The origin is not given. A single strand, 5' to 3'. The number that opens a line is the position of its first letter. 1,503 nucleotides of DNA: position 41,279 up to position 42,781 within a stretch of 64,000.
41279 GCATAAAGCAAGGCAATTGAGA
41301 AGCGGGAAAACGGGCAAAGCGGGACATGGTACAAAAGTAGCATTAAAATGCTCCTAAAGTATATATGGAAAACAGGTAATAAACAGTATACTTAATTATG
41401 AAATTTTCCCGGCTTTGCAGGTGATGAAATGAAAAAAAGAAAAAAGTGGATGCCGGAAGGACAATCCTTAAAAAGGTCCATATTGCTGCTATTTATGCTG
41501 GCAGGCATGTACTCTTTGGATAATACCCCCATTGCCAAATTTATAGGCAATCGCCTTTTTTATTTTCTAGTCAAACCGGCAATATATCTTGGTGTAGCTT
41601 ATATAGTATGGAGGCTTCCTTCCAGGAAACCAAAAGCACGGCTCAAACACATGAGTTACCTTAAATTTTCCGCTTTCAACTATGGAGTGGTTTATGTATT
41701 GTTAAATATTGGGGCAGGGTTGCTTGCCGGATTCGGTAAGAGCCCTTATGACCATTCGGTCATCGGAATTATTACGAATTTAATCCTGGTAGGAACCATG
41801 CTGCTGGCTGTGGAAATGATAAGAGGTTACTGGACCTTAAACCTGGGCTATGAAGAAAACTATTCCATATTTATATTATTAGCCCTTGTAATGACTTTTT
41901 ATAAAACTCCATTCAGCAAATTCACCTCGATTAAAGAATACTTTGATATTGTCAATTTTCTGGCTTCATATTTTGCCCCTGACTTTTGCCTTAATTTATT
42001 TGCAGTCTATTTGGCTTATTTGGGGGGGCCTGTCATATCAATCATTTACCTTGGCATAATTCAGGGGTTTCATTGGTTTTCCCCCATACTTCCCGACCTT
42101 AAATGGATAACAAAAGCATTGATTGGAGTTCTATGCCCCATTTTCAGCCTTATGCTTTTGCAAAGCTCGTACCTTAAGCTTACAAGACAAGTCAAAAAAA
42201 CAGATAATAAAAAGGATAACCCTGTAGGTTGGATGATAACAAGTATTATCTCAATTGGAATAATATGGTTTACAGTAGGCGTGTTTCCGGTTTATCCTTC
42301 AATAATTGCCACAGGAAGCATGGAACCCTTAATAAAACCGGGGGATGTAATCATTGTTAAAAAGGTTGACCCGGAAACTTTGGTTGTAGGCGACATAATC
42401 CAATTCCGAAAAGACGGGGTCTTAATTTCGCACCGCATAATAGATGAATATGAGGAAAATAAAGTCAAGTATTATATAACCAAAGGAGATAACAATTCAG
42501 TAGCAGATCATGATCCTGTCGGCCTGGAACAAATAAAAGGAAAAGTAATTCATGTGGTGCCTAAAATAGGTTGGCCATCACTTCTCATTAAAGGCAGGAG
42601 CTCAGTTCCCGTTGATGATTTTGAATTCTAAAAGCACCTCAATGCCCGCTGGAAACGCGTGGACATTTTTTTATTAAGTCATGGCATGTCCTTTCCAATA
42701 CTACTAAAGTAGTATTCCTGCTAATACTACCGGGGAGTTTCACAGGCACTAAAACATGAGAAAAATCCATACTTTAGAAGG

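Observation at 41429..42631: SipW signal peptidase fused to an unrecognised ~270-aa polytopic membrane domain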

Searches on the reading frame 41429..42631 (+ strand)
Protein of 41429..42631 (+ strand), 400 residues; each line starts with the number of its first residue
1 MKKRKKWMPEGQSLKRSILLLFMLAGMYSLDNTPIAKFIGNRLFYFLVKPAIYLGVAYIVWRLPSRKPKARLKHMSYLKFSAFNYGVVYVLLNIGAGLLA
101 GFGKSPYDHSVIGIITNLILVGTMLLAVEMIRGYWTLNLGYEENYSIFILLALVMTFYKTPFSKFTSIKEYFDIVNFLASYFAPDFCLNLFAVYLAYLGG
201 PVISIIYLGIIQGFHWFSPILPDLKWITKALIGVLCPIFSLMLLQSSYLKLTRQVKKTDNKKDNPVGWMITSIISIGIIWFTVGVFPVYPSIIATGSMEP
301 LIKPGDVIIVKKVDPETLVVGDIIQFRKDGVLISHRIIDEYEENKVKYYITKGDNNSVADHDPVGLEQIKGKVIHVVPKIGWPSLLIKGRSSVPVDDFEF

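Call 3: search_protein_families(library=pfam, proteins=[window:41429-42631:+], max_evalue=0.1)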
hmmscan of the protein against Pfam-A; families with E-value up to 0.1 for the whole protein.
window:41429-42631:+ (400 aa): 2 families
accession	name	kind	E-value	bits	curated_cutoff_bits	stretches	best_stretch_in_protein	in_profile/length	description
PF10502.14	Peptidase_S26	-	2.3e-05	24.8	22.9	1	270-330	5-67/168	Signal peptidase, peptidase S26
PF00717.28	Peptidase_S24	-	0.0056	16.8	23.3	1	296-343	43-86/116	Peptidase S24-like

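Call 4: search_protein_families(library=ncbifam, proteins=[window:41429-42631:+], max_evalue=0.1)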
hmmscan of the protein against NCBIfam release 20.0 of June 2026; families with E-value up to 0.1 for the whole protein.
window:41429-42631:+ (400 aa): 3 families
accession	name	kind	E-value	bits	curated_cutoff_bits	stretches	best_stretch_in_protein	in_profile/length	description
TIGR02228.1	sigpep_I_arch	equivalog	4.2e-22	78.7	51.85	1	289-381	35-127/158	signal peptidase I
NF046067.1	SigPepSipWBacil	equivalog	3e-16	59.5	190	1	293-380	43-133/189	signal peptidase I SipW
TIGR02227.1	sigpep_I_bact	equivalog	5.8e-07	29.5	47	1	270-329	2-63/162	signal peptidase I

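Call 5: find_homologous_proteins(query=window:41429-42631:+)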
Query window:41429-42631:+ (400 aa): 1063 proteins with E <= 0.001 among 8000 candidates; the best 120 are listed.
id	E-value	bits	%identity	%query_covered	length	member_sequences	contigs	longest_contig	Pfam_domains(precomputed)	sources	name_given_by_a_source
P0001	7.4e-264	893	100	100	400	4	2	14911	PF10502.15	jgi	jgi:signal peptidase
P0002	1.7e-142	493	55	100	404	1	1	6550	PF10502.15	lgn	-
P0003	2.3e-139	483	54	100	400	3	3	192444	PF10502.15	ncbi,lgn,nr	ncbi:MAG: signal peptidase I [Marinisporobacter sp.]|nr:signal peptidase I [Marinisporobacter sp.]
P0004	1.1e-138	480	53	100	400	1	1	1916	PF10502.15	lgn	-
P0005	3.7e-137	475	53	99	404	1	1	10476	PF10502.15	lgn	-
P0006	8.1e-137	474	54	100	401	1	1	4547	PF10502.15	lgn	-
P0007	3.5e-135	469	50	100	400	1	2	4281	PF10502.15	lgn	-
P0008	5.0e-135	468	53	99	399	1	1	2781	-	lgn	-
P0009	6.2e-135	468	53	100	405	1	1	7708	-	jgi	-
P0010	2.4e-134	466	54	98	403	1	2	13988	PF10502.15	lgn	-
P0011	2.4e-134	466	53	99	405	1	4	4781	PF10502.15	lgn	-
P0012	3.1e-134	466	54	99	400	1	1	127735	PF10502.15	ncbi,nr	ncbi:signal peptidase I [Lutibacter sp. B2]|nr:signal peptidase I [Lutibacter sp. B2]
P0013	3.6e-134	466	52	97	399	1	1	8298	-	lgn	-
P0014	4.1e-134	465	51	100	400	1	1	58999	PF10502.15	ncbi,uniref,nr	ncbi:signal peptidase I [Vallitalea okinawensis]|uniref:signal peptidase I n=1 Tax=Vallitalea okinaw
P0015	1.4e-133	464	52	99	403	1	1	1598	PF10502.15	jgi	-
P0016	2.4e-133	463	54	97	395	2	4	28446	PF10502.15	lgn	-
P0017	7.8e-133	461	52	99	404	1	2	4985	PF10502.15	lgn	-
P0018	8.7e-133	461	51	100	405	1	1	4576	PF10502.15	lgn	-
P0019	1.3e-132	461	52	100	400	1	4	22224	PF10502.15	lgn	-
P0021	1.5e-132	460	51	99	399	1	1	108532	PF10502.15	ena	-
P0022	3.3e-132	459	51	100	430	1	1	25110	PF10502.15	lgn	-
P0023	5.9e-132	458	51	99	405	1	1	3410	PF10502.15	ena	-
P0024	9.6e-132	458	52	99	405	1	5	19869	PF10502.15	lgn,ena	-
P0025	1.2e-131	457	52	99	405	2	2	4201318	PF10502.15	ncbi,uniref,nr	ncbi:peptidase S26B, signal peptidase [Clostridium aceticum]|uniref:Signal peptidase I n=1 Tax=Clost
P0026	2.0e-131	457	51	100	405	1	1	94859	PF10502.15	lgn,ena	-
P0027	2.8e-131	456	50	99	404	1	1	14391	PF10502.15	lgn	-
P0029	3.1e-131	456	52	98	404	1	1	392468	PF10502.15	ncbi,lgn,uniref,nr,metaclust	ncbi:signal peptidase, endoplasmic reticulum-type [Natronincola peptidivorans]|uniref:Signal peptida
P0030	3.7e-131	456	50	100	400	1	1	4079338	PF10502.15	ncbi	ncbi:signal peptidase I [Clostridiaceae bacterium 35-E11]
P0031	5.6e-131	455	50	99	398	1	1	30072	PF10502.15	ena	-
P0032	8.7e-131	454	51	100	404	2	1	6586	PF10502.15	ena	-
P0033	1.1e-130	454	51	100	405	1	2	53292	PF10502.15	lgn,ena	-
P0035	1.5e-130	454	51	99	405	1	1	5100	PF10502.15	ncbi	-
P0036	2.2e-130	453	52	93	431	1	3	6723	PF10502.15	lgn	-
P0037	2.6e-130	453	51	99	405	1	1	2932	PF10502.15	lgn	-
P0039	6.5e-130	452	49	99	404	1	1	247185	PF10502.15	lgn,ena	-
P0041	7.7e-130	451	51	98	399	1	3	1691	PF10502.15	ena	-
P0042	9.5e-130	451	50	100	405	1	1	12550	PF10502.15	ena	-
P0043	1.1e-129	451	51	100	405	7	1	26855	PF10502.15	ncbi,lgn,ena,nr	ncbi:MAG: signal peptidase I [Tissierellia bacterium]|nr:signal peptidase I [Tissierellia bacterium]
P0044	1.1e-129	451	51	99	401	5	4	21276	PF10502.15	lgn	-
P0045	2.7e-129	450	51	100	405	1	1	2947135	PF10502.15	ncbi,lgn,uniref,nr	ncbi:signal peptidase I [Tissierella sp. Yu-01]|uniref:signal peptidase I n=1 Tax=Tissierella sp. Yu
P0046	3.4e-129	449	51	99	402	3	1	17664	PF10502.15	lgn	-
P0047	3.7e-129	449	50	99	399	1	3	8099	PF10502.15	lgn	-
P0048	5.0e-129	449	48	99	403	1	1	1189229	PF10502.15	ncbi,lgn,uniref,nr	ncbi:signal peptidase I [Natronincola ferrireducens]|uniref:Signal peptidase I n=1 Tax=Natronincola 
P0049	9.9e-129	448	51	100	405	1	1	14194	PF10502.15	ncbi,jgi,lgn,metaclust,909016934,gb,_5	metaclust:\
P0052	3.0e-128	446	53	95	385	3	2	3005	PF10502.15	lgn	-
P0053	3.8e-128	446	53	92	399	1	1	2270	PF10502.15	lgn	-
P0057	3.3e-127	443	51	93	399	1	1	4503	PF10502.15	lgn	-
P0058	3.6e-127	443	50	98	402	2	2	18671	PF10502.15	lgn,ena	-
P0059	3.7e-127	443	50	100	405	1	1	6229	PF10502.15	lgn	-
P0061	5.1e-127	442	51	97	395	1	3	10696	PF10502.15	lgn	-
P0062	7.6e-127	441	49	100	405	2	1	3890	PF10502.15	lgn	-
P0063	8.3e-127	441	50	100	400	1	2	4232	PF10502.15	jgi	-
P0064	2.0e-126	440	50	99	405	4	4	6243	PF10502.15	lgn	-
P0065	3.7e-126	439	51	99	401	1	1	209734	PF10502.15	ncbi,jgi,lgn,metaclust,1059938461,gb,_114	metaclust:\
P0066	5.2e-126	439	52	92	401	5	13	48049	PF10502.15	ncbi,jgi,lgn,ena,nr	ncbi:MAG: signal peptidase I [Clostridia bacterium]|jgi:signal peptidase|nr:signal peptidase I [Clos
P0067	5.5e-126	439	49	99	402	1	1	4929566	PF10502.15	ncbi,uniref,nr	ncbi:peptidase S26B, signal peptidase [Alkaliphilus metalliredigens QYMF]|uniref:Signal peptidase I 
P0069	8.7e-126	438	50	100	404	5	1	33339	PF10502.15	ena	-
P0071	1.3e-125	437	50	100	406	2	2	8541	PF10502.15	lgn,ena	-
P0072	1.5e-125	437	49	100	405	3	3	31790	PF10502.15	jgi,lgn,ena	-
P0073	1.5e-125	437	49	100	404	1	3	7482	PF10502.15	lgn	-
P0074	1.7e-125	437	50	99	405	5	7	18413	PF10502.15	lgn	-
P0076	1.8e-125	437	49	100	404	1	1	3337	PF10502.15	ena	-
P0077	1.9e-125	437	51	100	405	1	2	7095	PF10502.15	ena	-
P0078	2.0e-125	437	50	100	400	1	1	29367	PF10502.15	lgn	-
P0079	2.3e-125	437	50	98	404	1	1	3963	PF10502.15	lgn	-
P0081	3.0e-125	436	50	99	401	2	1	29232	PF10502.15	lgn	-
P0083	5.2e-125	435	48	99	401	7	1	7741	PF10502.15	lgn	-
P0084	6.0e-125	435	49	100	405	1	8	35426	PF10502.15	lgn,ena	-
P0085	6.1e-125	435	48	100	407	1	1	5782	PF10502.15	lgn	-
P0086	6.9e-125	435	49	100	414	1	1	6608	PF10502.15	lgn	-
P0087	7.6e-125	435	50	99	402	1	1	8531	PF10502.15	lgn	-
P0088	8.9e-125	435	50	99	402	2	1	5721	PF10502.15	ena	-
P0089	1.0e-124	434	49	99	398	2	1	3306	PF10502.15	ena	-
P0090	1.1e-124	434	49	99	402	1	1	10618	PF10502.15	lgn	-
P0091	1.1e-124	434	49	100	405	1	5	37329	PF10502.15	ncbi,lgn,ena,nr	ncbi:MAG: signal peptidase I [Tissierellia bacterium]|nr:signal peptidase I [Tissierellia bacterium]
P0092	1.2e-124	434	49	100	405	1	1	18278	PF10502.15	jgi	-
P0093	1.4e-124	434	49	99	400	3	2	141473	PF10502.15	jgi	-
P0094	3.0e-124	433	54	94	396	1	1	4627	PF10502.15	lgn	-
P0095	3.5e-124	433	50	100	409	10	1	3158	PF10502.15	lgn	-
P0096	4.3e-124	432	50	99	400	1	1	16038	PF10502.15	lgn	-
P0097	4.3e-124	432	49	99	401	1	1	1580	PF10502.15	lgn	-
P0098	4.8e-124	432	49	99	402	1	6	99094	PF10502.15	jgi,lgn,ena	-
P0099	5.0e-124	432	49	99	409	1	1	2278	PF10502.15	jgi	-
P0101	5.2e-124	432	48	99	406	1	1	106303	PF10502.15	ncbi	-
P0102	5.3e-124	432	50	99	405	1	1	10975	PF10502.15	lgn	-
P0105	2.9e-123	430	50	99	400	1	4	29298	PF10502.15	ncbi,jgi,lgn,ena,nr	ncbi:MAG TPA: signal peptidase I [Clostridiales bacterium]|nr:signal peptidase I [Clostridiales bact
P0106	4.5e-123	429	48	100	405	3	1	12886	PF10502.15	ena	-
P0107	5.0e-123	429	49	99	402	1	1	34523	PF10502.15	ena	-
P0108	5.2e-123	429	50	99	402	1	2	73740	PF10502.15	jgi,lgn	-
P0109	5.5e-123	429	49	100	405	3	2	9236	PF10502.15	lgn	-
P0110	6.1e-123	429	48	99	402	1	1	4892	PF10502.15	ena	-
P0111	6.2e-123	429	47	99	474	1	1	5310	PF10502.15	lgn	-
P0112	8.2e-123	428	49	99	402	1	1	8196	PF10502.15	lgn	-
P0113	8.8e-123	428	51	99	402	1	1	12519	PF10502.15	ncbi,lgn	-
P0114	1.0e-122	428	50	95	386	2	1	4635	PF10502.15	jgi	-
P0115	1.2e-122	428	48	100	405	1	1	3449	PF10502.15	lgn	-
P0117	3.2e-122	426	47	100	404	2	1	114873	PF10502.15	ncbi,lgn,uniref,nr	ncbi:signal peptidase, endoplasmic reticulum-type [Geosporobacter subterraneus DSM 17957]|uniref:Sig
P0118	3.5e-122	426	48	100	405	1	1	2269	PF10502.15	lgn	-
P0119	3.7e-122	426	48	96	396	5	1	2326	PF10502.15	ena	-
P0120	4.3e-122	426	48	99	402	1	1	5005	PF10502.15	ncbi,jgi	ncbi:MAG: signal peptidase I [Peptococcales bacterium]|jgi:signal peptidase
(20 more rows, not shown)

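Call 15: predict_structure(alignment_id=A1)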
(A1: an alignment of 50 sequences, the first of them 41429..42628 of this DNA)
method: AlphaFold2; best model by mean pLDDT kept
length: 400 residues; sequences in the alignment: 50
mean_pLDDT: 80.5   pTM: 0.67
mean pLDDT of the five models: 80.5, 79.7, 79.1, 75.8, 74.0
residues with pLDDT >= 90: 132; 70-90: 187; 50-70: 44; < 50: 37
segments of 3 or more residues with pLDDT < 50: 1-9, 288-300, 383-386, 393-395, 397-400
pLDDT, mean of each block of 10 residues (from residue 1): 42 84 93 84 89 95 85 88 95 86 82 89 95 90 88 94 87 88 95 95 96 86 80 91 88 67 75 78 53 35 60 84 83 84 87 77 87 68 48 47
secondary structure, 60 per line:
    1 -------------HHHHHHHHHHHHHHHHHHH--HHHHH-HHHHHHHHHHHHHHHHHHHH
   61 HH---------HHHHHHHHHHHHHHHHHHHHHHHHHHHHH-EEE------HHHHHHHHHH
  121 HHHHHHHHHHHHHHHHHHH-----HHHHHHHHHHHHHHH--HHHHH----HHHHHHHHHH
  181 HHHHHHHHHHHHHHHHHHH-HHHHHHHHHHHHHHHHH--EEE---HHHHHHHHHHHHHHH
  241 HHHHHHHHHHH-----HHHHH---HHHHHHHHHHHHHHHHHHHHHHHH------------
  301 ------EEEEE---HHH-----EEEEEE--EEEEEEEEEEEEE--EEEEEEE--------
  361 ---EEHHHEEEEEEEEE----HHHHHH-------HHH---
elements in order: H14-32 H35-39 H41-62 H72-100 E102-104 H111-139 H145-159 H162-166 H171-199 H201-217 E220-222 H226-251 H257-261 H265-288 E307-311 E323-328 E331-343 E346-352 E369-377 H382-387

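Call 35: find_encoding_contigs(protein=P0067, flank=8000, max_places=2)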
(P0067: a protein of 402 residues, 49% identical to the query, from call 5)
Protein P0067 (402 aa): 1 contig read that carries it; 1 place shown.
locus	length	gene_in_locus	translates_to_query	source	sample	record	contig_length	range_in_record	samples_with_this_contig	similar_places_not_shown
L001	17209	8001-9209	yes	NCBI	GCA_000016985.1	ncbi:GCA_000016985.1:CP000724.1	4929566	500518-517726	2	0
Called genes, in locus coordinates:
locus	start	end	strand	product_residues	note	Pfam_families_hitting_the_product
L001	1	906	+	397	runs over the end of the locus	PF08442:ATP-grasp_2, PF13549:ATP-grasp_5, PF24948:Citrate_synth_N, PF00549:Ligase_CoA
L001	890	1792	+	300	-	PF02629:CoA_binding, PF13607:Succ_CoA_lig, PF00549:Ligase_CoA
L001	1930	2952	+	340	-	-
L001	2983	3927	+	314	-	PF00691:OmpA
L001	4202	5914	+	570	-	PF07730:HisKA_3, PF02518:HATPase_c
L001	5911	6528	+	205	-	PF00072:Response_reg, PF04545:Sigma70_r4 (faint), PF00196:GerE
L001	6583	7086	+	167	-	-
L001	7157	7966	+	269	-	-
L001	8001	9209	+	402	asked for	PF10502:Peptidase_S26 (weak)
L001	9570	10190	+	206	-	-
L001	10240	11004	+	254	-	-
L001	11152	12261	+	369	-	-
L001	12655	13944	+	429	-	-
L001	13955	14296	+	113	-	PF18902:DUF5658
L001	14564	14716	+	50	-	-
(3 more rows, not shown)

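Call 36: find_encoding_contigs(protein=P0029, flank=8000, max_places=2)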
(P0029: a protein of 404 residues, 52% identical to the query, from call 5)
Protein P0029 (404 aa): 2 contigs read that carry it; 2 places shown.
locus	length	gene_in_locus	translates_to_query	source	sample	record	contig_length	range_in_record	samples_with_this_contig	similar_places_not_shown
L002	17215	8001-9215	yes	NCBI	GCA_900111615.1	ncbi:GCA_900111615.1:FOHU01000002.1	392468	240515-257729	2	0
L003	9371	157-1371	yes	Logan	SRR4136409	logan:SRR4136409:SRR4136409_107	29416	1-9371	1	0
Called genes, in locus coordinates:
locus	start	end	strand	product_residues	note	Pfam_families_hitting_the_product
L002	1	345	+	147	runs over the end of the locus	PF22381:Staph_reg_Sar_Rot, PF01047:MarR (weak), PF13463:HTH_27 (weak), PF13601:HTH_34 (faint)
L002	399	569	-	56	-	PF00037:Fer4, PF12837:Fer4_6 (weak), PF13237:Fer4_10, PF14697:Fer4_21, PF12838:Fer4_7, PF13187:Fer4_9, PF12797:Fer4_2 (weak), PF00037:Fer4 (weak), +6 more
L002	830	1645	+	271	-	PF03780:Asp23 (weak)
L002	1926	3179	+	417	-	PF02812:ELFV_dehydrog_N, PF00208:ELFV_dehydrog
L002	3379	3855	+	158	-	PF04073:tRNA_edit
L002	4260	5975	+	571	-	PF07730:HisKA_3 (weak), PF02518:HATPase_c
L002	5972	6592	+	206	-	PF00072:Response_reg, PF00196:GerE, PF08281:Sigma70_r4_2 (faint)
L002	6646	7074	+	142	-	-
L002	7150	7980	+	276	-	-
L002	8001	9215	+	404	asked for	PF10502:Peptidase_S26 (weak)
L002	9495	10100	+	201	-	-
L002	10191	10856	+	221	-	-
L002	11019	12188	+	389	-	PF17231:DUF5305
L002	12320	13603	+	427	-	-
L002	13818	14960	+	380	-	PF01306:LacY_symp, PF03825:Nuc_H_symport, PF07690:MFS_1, PF12832:MFS_1_like, PF07690:MFS_1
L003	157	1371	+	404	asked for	PF10502:Peptidase_S26 (weak)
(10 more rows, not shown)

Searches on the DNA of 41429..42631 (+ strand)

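Call 65: search_rna_families(sources=[L001, L005, L006, L008, L010, L013, L018, L022, L025], threshold=gathering)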
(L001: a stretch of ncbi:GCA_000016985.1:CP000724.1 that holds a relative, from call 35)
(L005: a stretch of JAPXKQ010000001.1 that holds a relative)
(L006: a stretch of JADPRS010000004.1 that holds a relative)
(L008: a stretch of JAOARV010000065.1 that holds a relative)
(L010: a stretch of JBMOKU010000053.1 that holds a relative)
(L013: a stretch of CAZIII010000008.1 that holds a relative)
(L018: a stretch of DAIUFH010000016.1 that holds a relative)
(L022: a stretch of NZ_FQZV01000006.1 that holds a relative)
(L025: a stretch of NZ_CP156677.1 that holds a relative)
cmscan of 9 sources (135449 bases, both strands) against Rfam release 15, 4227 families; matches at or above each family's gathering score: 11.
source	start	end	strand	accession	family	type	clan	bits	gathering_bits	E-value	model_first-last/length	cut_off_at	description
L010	2167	2253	+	RF01051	c-di-GMP-I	Cis-reg; riboswitch;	CL00126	88.5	35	7.1e-16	1-87/87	no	c-di-GMP-I riboswitch aptamer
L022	1825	1911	+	RF01051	c-di-GMP-I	Cis-reg; riboswitch;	CL00126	88.3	35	7.9e-16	1-87/87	no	c-di-GMP-I riboswitch aptamer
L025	14620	14699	+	RF03167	c-di-GMP-I-GGC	Cis-reg; riboswitch;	CL00126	77.9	59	1.8e-16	1-80/80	no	c-di-GMP-I-GGC riboswitch aptamer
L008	3070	3153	+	RF01786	c-di-GMP-II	Cis-reg; riboswitch;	CL00127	74.5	53.5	1.3e-14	1-84/84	no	Cyclic di-GMP-II riboswitch aptamer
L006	3635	3718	+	RF01786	c-di-GMP-II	Cis-reg; riboswitch;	CL00127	72.7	53.5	4.1e-14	1-84/84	no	Cyclic di-GMP-II riboswitch aptamer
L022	3006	3089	+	RF01786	c-di-GMP-II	Cis-reg; riboswitch;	CL00127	72.5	53.5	4.8e-14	1-84/84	no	Cyclic di-GMP-II riboswitch aptamer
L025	14399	14478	+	RF03167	c-di-GMP-I-GGC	Cis-reg; riboswitch;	CL00126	70.8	59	2e-14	1-80/80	no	c-di-GMP-I-GGC riboswitch aptamer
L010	3369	3451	+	RF01786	c-di-GMP-II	Cis-reg; riboswitch;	CL00127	65.7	53.5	3.9e-12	1-84/84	no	Cyclic di-GMP-II riboswitch aptamer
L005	2993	3076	+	RF01786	c-di-GMP-II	Cis-reg; riboswitch;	CL00127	65.6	53.5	4.3e-12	1-84/84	no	Cyclic di-GMP-II riboswitch aptamer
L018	3070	3151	+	RF01786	c-di-GMP-II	Cis-reg; riboswitch;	CL00127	63.1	53.5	2.2e-11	1-84/84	no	Cyclic di-GMP-II riboswitch aptamer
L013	3311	3394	+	RF01786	c-di-GMP-II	Cis-reg; riboswitch;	CL00127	61.2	53.5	7.3e-11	1-84/84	no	Cyclic di-GMP-II riboswitch aptamer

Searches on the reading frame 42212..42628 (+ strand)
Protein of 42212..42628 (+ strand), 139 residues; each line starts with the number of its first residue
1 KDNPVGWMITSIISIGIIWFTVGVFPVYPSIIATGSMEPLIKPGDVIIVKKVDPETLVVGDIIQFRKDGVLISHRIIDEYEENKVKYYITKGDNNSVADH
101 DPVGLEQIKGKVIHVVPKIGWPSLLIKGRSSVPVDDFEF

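Call 69: search_solved_structures(query=window:42212-42628:+, max_evalue=0.01, show_alignments=2)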
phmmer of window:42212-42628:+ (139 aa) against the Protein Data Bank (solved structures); distinct sequences matched with E-value up to 0.01: 3.
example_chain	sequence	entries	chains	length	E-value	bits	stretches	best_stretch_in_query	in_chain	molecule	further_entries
7p2p_A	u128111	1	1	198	1.9e-08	37.6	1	16-101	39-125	Signal peptidase complex catalytic subunit SEC11A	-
9rjb_A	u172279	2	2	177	3.7e-08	36.7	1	16-101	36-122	Signal peptidase complex catalytic subunit SEC11A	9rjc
7p2q_A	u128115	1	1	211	5.6e-08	36.1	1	15-100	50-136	Signal peptidase complex catalytic subunit SEC11C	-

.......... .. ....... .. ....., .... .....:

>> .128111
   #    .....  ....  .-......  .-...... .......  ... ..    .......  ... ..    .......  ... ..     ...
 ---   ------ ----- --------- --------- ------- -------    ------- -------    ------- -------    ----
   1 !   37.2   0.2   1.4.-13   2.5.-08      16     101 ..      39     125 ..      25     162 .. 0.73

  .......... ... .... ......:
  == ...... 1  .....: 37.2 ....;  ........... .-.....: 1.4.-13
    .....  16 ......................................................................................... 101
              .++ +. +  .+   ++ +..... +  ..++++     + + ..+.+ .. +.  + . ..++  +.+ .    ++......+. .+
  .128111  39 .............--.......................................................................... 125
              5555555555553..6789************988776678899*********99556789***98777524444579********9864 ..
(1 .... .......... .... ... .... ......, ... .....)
